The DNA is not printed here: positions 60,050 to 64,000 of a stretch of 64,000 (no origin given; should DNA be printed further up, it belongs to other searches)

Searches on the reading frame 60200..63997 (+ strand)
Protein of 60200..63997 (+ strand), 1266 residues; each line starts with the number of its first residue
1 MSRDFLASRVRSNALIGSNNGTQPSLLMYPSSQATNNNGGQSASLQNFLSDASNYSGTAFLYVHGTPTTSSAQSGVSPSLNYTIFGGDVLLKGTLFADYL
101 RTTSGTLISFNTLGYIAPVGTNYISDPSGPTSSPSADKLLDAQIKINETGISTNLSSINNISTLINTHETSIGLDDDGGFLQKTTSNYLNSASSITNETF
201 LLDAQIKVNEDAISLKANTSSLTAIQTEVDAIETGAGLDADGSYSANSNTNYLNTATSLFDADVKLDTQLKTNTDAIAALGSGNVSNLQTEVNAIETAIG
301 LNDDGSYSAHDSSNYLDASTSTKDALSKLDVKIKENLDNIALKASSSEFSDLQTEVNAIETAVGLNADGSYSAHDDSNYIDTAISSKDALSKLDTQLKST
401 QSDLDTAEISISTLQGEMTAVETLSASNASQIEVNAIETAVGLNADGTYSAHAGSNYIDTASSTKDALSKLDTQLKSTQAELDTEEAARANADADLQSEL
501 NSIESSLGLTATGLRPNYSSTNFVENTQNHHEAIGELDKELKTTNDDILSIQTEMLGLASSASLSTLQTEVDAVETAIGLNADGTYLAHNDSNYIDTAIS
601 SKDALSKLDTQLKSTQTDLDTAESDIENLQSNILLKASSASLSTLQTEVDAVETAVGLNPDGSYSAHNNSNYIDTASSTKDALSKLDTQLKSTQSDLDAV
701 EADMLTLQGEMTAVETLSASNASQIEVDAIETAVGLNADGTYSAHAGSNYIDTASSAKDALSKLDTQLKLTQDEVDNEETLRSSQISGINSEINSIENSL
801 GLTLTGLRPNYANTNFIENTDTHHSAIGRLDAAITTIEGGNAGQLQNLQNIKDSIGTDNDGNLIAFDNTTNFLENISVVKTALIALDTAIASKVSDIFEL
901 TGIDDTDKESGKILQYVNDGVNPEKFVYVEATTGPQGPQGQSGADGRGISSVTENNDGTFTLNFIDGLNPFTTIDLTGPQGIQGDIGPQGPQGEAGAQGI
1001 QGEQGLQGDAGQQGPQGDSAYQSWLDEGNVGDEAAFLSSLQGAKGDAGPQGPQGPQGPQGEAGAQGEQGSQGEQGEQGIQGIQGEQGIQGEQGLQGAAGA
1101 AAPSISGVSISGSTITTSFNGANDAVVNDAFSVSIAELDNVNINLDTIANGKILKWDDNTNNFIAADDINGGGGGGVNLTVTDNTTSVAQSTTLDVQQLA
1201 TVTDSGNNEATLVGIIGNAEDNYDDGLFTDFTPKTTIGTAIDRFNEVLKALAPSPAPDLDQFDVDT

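Call 9: search_protein_families(library=pfam, proteins=[window:60200-63997:+], max_evalue=0.01)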
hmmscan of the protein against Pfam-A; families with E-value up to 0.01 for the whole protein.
window:60200-63997:+ (1266 aa): 1 family
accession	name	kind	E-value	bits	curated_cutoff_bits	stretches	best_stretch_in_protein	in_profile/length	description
PF01391.23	Collagen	-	9.1e-17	61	27.2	2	1042-1100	1-59/60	Collagen triple helix repeat (20 copies)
